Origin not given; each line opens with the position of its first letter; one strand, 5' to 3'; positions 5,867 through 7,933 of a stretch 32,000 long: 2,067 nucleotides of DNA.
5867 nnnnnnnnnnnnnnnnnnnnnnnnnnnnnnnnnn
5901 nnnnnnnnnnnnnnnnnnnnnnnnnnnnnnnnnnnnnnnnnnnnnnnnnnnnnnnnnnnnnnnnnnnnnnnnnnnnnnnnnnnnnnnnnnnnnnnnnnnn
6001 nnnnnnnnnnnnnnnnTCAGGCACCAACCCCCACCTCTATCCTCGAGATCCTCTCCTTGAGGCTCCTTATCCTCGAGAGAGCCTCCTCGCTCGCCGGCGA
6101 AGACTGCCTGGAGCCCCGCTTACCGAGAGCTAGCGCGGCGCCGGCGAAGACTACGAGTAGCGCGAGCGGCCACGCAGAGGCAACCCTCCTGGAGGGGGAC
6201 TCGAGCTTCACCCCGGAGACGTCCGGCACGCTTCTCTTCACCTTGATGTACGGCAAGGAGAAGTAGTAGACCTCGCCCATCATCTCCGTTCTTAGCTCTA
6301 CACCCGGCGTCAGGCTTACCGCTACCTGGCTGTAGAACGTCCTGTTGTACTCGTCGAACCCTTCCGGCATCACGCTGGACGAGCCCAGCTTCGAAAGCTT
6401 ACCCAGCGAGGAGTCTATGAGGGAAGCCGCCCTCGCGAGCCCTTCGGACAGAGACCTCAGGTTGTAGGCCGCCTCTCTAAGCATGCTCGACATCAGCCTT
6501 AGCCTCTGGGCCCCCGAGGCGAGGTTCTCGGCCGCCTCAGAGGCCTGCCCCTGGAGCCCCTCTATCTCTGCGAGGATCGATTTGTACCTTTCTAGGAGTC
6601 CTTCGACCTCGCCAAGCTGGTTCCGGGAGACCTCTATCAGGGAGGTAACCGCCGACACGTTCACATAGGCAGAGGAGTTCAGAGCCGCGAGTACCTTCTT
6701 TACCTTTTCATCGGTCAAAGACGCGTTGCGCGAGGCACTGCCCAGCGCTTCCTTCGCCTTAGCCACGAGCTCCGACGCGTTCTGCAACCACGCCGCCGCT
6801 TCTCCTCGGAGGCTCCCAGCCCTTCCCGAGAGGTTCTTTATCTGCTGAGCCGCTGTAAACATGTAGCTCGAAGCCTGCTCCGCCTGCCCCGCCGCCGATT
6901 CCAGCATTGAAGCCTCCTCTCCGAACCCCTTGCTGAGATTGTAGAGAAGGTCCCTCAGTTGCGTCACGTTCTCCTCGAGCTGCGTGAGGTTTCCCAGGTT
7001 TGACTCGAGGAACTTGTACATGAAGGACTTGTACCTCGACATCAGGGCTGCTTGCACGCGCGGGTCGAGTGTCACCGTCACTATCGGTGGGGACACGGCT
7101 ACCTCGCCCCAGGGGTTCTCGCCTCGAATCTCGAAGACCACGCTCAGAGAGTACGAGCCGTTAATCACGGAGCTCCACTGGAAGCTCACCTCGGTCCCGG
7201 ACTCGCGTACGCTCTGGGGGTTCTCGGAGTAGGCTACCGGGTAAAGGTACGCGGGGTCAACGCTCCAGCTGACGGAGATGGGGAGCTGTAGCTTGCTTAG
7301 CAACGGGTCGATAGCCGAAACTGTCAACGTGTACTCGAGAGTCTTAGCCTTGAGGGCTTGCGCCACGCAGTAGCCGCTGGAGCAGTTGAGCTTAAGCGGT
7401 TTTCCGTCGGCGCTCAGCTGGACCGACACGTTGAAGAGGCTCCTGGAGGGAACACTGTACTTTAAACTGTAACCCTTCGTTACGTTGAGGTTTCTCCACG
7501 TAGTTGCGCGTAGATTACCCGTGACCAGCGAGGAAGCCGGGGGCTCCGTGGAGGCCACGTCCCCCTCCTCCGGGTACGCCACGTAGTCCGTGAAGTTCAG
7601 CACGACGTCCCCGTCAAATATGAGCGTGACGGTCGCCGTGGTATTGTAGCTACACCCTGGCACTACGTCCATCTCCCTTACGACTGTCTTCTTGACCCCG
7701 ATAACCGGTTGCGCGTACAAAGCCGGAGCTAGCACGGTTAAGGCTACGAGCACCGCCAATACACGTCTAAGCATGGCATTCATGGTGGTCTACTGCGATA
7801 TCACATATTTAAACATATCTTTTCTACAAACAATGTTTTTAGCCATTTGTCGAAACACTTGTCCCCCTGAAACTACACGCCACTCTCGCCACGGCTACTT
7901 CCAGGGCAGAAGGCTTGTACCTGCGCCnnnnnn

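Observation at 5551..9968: MacB/FtsX-type ABC pair encoded beside a membrane-anchored coiled-coil ectoprotein: possible archaeal FtsEX-EnvC-like mechanotransmission module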

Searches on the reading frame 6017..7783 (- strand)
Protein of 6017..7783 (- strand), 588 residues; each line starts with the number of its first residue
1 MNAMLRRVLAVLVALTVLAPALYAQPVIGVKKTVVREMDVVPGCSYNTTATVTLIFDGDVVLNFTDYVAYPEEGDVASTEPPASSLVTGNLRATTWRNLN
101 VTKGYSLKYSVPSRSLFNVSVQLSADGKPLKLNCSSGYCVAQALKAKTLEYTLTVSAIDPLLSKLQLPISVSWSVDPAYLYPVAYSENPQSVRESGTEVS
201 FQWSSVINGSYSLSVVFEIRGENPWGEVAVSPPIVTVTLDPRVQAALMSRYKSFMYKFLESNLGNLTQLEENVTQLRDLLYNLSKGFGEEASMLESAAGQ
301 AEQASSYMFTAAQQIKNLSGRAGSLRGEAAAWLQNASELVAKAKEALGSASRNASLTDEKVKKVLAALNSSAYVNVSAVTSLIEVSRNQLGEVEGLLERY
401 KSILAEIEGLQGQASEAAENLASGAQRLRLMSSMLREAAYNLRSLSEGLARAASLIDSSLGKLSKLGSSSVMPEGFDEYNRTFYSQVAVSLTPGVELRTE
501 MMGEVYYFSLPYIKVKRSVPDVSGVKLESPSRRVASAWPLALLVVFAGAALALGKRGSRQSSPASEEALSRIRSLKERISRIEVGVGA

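Call 3: search_protein_families(library=pfam, proteins=[window:6017-7783:-], max_evalue=0.01)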
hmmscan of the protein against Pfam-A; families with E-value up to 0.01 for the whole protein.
window:6017-7783:- (588 aa): 1 family
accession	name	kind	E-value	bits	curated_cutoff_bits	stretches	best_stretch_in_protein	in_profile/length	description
PF11305.13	DUF3107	-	0.009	16.7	27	0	334-378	20-64/73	Protein of unknown function (DUF3107)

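Call 4: search_protein_families(library=ncbifam, proteins=[window:6017-7783:-], max_evalue=0.01)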
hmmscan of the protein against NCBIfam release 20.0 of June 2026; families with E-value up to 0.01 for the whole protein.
window:6017-7783:- (588 aa): 3 families
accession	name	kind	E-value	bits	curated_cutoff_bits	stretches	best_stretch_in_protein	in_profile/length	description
TIGR02168.1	SMC_prok_B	equivalog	0.00025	18.9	567.35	1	267-445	333-510/1181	chromosome segregation protein SMC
TIGR02169.1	SMC_prok_A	equivalog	0.0026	15.5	729.4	1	251-455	683-891/1165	chromosome segregation protein SMC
NF047515.1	SpiroCoCo_C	equivalog_domain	0.0043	16.2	125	0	279-439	101-255/313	SpiroCoCo family coiled-coil protein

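Call 5: find_homologous_proteins(query=window:6017-7783:-, max_evalue=0.001)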
Query window:6017-7783:- (588 aa): 11 proteins with E <= 0.001 among 8000 candidates.
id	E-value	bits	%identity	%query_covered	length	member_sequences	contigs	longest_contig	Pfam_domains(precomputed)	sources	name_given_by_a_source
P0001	0.0e+0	1236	100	99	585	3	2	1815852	-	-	-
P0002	3.8e-208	710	56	99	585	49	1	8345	-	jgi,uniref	uniref:Uncharacterized protein n=1 Tax=Thermofilum adornatum TaxID=1365176 RepID=A0A7C1GQI3_9CREN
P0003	4.9e-201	687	54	100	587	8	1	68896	-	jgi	jgi:hypothetical protein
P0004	1.4e-157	544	46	98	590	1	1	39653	-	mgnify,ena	mgnify:CR=1 FL=1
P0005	4.6e-157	542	47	96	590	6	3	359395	-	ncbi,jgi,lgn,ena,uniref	ncbi:MAG: hypothetical protein ACP5GL_01710 [Infirmifilum sp.]|uniref:hypothetical protein n=1 Tax=I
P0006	1.6e-152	527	46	96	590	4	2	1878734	-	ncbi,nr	ncbi:hypothetical protein [Infirmifilum sp. SLHALR2]|nr:MAG: hypothetical protein B7L53_06220 [Therm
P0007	1.8e-152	527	45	99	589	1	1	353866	-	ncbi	ncbi:MAG: hypothetical protein ABWK01_09690 [Infirmifilum sp.]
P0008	3.5e-132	460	45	92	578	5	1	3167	-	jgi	-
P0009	8.1e-126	439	41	96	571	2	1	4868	-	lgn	-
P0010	7.0e-124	432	44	85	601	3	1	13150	-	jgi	-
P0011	2.7e-121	424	40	89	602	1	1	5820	-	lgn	-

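Call 6: search_solved_structures(query=window:6017-7783:-, max_evalue=1)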
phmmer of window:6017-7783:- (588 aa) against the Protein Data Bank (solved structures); distinct sequences matched with E-value up to 1: 0.

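Call 9: find_related_loci(query=A1, collection=genome_contigs, flank=8000)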
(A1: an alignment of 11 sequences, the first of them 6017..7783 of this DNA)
Query A1 (588 aa) in genome_contigs; peptide patterns used: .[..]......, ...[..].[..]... (x = any residue, [..] = any of these).
40 stretches matched a pattern; 2 encode a relative of the query (tblastn E <= 1e-3); 2 distinct loci.
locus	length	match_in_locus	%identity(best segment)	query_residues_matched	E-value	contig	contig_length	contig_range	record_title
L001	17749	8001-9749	45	5-584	5e-159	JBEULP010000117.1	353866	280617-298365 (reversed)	MAG: Infirmifilum sp. isolate KC_020 contig125, whole genome shotgun sequence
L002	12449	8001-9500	45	24-529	9e-131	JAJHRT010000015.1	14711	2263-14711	MAG: Thermofilum sp. isolate Bin P1 scaffold_203_c1, whole genome shotgun sequence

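Call 26: predict_structure(alignment_id=A1)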
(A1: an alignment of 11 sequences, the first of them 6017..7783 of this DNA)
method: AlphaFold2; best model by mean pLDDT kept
length: 588 residues; sequences in the alignment: 11
mean_pLDDT: 81.3   pTM: 0.51
mean pLDDT of the five models: 81.3, 80.8, 76.2, 74.6, 67.2
residues with pLDDT >= 90: 220; 70-90: 249; 50-70: 93; < 50: 26
segments of 3 or more residues with pLDDT < 50: 522-533, 555-562, 584-588
pLDDT, mean of each block of 10 residues (from residue 1): 73 72 74 93 79 94 95 92 92 95 95 92 92 82 89 91 86 91 91 86 89 93 83 91 71 69 73 86 92 92 92 88 83 83 80 73 63 61 80 83 84 87 91 92 92 84 65 74 91 91 92 83 47 54 64 44 57 74 45
secondary structure, 60 per line:
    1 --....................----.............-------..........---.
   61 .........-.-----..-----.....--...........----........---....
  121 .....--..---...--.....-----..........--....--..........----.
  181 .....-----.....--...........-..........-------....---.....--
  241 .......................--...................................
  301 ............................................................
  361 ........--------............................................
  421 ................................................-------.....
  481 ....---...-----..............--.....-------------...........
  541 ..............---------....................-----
elements in order: H3-22 E27-39 E47-56 E60-69 E84-88 E91-101 E106-113 E117-125 E133-135 E138-142 E148-157 H160-163 E166-175 E180-185 E191-195 E198-208 E210-219 E227-230 E234-238 H241-263 H266-368 H377-468 H476-484 E488-490 E496-509 E512-516 H530-554 H564-583

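Call 29: fold_search(model_id=the predicted structure, library=pdb)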
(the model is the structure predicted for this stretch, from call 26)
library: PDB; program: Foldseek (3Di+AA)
matches with E <= 10: 1016; with E <= 0.001: 75
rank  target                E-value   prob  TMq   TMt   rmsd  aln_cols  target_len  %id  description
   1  5nzu_MODEL_1_D        2.7e-07  1.00  0.21  0.27  25.7       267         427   11  The structure of the COPI coat linkage II (released 2017-06-28)
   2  5aws_A                7.6e-07  1.00  0.22  0.41   6.9       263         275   13  Crystal structure of the SGIP1 mu homology domain in the P1 space group (released 2016-07-06)
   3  4o8q_B                9.0e-07  1.00  0.21  0.40   7.6       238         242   10  Crystal structure of bovine MHD domain of the COPI delta subunit at 2.15 A resolution (released 2015-01-07)
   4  4o8q_A                1.2e-06  1.00  0.20  0.39   7.6       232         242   12  Crystal structure of bovine MHD domain of the COPI delta subunit at 2.15 A resolution (released 2015-01-07)
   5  3l81_A                1.7e-06  1.00  0.22  0.44   7.6       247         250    8  Crystal structure of adaptor protein complex 4 (AP-4) mu4 subunit C-terminal domain, in complex with a sorting peptide (released 2010-06-02)
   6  9pwc_M                2.3e-06  1.00  0.22  0.29   6.8       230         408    8  Composite structure of AP-2 bound to the dileucine motif and WxxPhi motif of CCDC32 (released 2026-04-08)
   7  5aws_B                5.9e-06  1.00  0.20  0.39   7.8       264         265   13  Crystal structure of the SGIP1 mu homology domain in the P1 space group (released 2016-07-06)
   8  4mdr_A                7.4e-06  1.00  0.21  0.43   7.5       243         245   10  Crystal structure of adaptor protein complex 4 (AP-4) mu4 subunit C-terminal domain D190A mutant, in complex with a so (released 2014-03-12)
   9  4hmy_M                8.8e-06  1.00  0.21  0.29   9.4       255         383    9  Structural basis for recruitment and activation of the AP-1 clathrin adaptor complex by Arf1 (released 2013-03-06)
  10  6bnt_A                1.2e-05  1.00  0.22  0.43   7.0       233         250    9  Crystal structure of AP2 mu1 adaptin C-terminal domain with IRS-1 peptide (released 2018-11-21)
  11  7rwb_M                1.4e-05  1.00  0.23  0.31   6.3       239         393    9  AP2 bound to the APA domain of SGIP in the presence of heparin (released 2022-03-30)
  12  7rw8_M                1.5e-05  1.00  0.23  0.31   6.4       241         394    8  AP2 bound to heparin in the closed conformation (released 2022-03-30)
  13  6a9y                  1.5e-05  1.00  0.21  0.38   8.2       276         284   12  The crystal structure of Mu homology domain of SGIP1 (released 2018-09-26)
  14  3ml6_E                1.5e-05  1.00  0.21  0.32   7.4       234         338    8  a complex between Dishevelled2 and clathrin adaptor AP-2 (released 2010-08-11)
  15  5awu_A                1.6e-05  1.00  0.21  0.39   7.3       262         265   11  Crystal structure of the SGIP1 mu homology domain in complex with an Eps15 fragment containing two DPF motifs (YDPFKGS (released 2016-07-06)
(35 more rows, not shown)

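Call 33: search_protein_representatives(alignment_id=A1)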
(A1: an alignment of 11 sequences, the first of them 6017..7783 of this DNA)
Query: 11 sequences, 586 profile positions. Proteins with E-value up to 0.001 (for the whole library): 37; up to 1e-10: 20; up to 1e-30: 11. The best 37 are listed.
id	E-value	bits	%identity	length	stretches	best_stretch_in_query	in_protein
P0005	3.0e-274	927.5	-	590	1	1-585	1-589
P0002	9.4e-268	906.0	-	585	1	3-586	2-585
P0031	2.5e-251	851.8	-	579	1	3-585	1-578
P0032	6.5e-124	431.1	-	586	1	4-581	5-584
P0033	4.5e-59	216.9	-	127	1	139-243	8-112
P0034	1.5e-37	145.8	-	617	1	4-581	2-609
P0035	1.5e-35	139.3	-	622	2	5-453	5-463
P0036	5.8e-35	137.3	-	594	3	6-364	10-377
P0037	1.5e-32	129.4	-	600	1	7-572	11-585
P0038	1.3e-31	126.2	-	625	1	3-464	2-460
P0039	2.2e-31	125.5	-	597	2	11-421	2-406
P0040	1.6e-30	122.7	-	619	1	6-580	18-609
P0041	3.6e-29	118.2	-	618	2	5-421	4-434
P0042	7.6e-28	113.8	-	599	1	5-452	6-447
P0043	1.8e-19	86.2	-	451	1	145-581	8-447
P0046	1.4e-15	73.3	-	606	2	3-450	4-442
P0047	2.4e-12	62.7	-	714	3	5-436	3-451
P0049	2.4e-10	56.0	-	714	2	7-483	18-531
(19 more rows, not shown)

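Call 34: find_encoding_contigs(protein=P0034, flank=6000, max_places=3)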
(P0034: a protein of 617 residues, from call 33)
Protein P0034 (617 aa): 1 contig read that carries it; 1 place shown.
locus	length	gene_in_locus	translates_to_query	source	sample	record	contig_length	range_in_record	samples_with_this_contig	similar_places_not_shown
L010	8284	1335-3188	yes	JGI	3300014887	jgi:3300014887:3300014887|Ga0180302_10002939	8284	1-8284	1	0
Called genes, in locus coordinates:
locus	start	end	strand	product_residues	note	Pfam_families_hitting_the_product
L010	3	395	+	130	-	?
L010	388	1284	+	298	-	PF00005:ABC_tran, PF02463:SMC_N (faint), PF13304:AAA_21 (faint)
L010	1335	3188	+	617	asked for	PF00015:MCPsignal (faint)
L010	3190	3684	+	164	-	-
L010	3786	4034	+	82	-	-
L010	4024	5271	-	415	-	PF01041:DegT_DnrJ_EryC1, PF01053:Cys_Met_Meta_PP (faint)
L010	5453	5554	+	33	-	-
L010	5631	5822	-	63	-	-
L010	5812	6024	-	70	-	-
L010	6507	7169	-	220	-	PF03070:TENA_THI-4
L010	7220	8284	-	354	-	?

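Call 35: find_encoding_contigs(protein=P0037, flank=6000, max_places=3)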
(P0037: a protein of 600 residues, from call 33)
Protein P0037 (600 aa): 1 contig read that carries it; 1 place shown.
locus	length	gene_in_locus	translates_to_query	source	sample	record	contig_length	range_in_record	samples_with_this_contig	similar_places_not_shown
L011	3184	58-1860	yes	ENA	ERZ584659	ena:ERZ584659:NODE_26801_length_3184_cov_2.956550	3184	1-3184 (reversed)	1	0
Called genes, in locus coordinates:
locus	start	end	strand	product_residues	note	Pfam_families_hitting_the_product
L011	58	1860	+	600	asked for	-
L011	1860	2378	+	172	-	-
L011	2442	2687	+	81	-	PF04255:DUF433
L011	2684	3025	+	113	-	PF18478:PIN_10 (weak), PF18480:DUF5615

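Call 36: find_encoding_contigs(protein=P0040, flank=6000, max_places=2)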
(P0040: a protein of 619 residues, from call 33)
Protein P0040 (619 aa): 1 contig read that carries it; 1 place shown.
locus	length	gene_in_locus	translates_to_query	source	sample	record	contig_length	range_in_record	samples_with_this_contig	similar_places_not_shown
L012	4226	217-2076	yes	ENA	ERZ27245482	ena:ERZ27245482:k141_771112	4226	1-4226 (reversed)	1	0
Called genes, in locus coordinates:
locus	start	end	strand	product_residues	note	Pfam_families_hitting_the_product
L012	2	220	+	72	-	?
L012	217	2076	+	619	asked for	-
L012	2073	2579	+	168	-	-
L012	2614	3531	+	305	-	PF01637:ATPase_2, PF13191:AAA_16, PF13401:AAA_22 (faint)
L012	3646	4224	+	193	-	PF01545:Cation_efflux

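Call 37: find_encoding_contigs(protein=P0047, flank=6000, max_places=2)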
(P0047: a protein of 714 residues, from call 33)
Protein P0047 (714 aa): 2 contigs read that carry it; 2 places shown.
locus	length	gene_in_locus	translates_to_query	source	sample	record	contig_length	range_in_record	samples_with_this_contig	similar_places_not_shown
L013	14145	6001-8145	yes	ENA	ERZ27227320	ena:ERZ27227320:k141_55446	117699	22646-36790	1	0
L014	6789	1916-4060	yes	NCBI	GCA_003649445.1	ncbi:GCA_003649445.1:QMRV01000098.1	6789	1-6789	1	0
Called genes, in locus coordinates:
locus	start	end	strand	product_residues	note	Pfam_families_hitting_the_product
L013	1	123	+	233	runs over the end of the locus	PF13715:CarbopepD_reg_2 (faint), PF17802:SpaA (faint), PF13620:CarboxypepD_reg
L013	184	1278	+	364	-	PF01380:SIS (weak), PF10432:bact-PGI_C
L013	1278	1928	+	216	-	PF05175:MTS, PF03602:Cons_hypoth95 (weak), PF06325:PrmA (weak), PF12847:Methyltransf_18 (weak), PF01170:UPF0020 (weak), PF09445:Methyltransf_15, PF08241:Methyltransf_11 (faint), PF13649:Methyltransf_25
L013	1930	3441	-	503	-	PF17759:tRNA_synthFbeta (faint), PF01409:tRNA-synt_2d, PF00587:tRNA-synt_2b (faint)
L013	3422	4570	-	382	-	PF00155:Aminotran_1_2, PF00266:Aminotran_5, PF00282:Pyridoxal_deC (faint), PF05889:SepSecS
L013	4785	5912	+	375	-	PF02163:Peptidase_M50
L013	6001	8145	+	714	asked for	-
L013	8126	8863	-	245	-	PF00994:MoCF_biosynth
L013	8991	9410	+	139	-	-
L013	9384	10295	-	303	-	-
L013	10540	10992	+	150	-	PF03065:Glyco_hydro_57 (weak), PF01074:Glyco_hydro_38N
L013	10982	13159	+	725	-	PF01074:Glyco_hydro_38N (weak), PF09261:Alpha-mann_mid, PF07748:Glyco_hydro_38C, PF17677:Glyco_hydro38C2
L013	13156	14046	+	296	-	PF01261:AP_endonuc_2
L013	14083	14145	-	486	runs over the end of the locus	PF13173:AAA_14, PF13635:DUF4143 (weak)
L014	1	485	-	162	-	?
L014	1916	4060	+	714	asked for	-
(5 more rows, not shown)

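Call 38: find_encoding_contigs(protein=P0035, flank=6000, max_places=2)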
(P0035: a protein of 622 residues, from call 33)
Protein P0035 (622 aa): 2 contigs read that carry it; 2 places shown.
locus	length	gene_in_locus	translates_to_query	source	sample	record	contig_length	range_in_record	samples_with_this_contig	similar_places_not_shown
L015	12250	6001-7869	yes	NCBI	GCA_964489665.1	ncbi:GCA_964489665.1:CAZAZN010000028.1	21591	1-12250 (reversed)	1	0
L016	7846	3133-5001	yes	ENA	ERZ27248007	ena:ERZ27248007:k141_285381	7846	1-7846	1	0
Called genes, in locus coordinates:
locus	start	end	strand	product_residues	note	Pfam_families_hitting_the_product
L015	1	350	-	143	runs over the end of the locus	PF02517:Rce1-like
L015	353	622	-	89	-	-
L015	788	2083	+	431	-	PF00675:Peptidase_M16, PF05193:Peptidase_M16_C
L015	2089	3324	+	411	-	PF00675:Peptidase_M16, PF05193:Peptidase_M16_C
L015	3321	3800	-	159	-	-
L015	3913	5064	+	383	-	PF12704:MacB_PCD, PF02687:FtsX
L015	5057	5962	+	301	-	PF00005:ABC_tran, PF02463:SMC_N (faint), PF13304:AAA_21 (faint)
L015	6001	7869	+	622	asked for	-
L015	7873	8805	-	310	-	PF03747:ADP_ribosyl_GH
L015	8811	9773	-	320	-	PF00294:PfkB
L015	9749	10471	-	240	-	PF00697:PRAI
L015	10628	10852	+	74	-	PF12176:MtaB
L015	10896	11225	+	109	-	PF12176:MtaB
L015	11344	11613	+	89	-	PF12176:MtaB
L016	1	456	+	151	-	?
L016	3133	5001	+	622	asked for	-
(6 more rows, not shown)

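Call 39: list_cluster_members(proteins=[P0032, P0034, P0035, P0036, P0038, P0039, P0041, P0046, P0047, P0049])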
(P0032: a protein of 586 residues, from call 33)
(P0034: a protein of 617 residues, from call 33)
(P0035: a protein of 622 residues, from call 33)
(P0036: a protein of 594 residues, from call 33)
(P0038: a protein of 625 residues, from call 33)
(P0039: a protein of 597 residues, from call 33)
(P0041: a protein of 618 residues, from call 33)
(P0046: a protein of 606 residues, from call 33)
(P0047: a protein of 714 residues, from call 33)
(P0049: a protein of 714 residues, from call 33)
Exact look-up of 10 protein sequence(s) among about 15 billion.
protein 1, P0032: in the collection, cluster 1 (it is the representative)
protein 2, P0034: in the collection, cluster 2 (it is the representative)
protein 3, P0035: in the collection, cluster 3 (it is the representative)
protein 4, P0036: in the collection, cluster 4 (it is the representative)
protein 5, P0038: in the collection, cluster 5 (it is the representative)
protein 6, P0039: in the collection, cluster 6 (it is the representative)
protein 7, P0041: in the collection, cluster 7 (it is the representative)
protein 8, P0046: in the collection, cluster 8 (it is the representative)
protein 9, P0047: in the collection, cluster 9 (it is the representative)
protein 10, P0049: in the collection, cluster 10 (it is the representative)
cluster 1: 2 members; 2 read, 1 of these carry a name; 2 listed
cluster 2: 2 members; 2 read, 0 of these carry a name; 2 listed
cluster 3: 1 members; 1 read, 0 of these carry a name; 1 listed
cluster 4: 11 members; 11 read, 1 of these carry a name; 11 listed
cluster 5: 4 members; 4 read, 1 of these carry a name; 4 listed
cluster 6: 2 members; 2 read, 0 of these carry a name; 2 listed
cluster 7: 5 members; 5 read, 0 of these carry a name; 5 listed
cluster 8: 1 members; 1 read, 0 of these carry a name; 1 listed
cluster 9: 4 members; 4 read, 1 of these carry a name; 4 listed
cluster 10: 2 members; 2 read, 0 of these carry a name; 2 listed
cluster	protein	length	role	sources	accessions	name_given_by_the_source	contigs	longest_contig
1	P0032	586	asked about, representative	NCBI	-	-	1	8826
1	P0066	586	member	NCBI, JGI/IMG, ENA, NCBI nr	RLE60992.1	MAG: hypothetical protein DRJ35_01685 [Thermoprotei archaeon]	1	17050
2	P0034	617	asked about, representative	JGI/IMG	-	-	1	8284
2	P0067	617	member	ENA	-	-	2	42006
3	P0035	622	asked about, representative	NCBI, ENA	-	-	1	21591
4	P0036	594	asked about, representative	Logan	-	-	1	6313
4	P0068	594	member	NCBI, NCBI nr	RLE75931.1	MAG: hypothetical protein DRZ80_01955 [Thermoprotei archaeon]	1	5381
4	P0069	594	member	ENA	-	-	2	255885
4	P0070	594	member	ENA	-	-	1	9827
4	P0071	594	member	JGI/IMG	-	-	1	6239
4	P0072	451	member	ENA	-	-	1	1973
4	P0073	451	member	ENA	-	-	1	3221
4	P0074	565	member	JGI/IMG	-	-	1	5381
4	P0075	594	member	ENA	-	-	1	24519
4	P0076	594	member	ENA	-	-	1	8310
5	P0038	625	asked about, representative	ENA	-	-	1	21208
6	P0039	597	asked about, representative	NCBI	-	-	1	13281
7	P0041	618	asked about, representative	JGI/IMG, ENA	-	-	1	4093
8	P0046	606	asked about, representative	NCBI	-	-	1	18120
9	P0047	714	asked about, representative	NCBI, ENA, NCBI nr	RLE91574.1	MAG: hypothetical protein DRN04_12465 [Thermoprotei archaeon]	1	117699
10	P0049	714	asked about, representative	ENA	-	-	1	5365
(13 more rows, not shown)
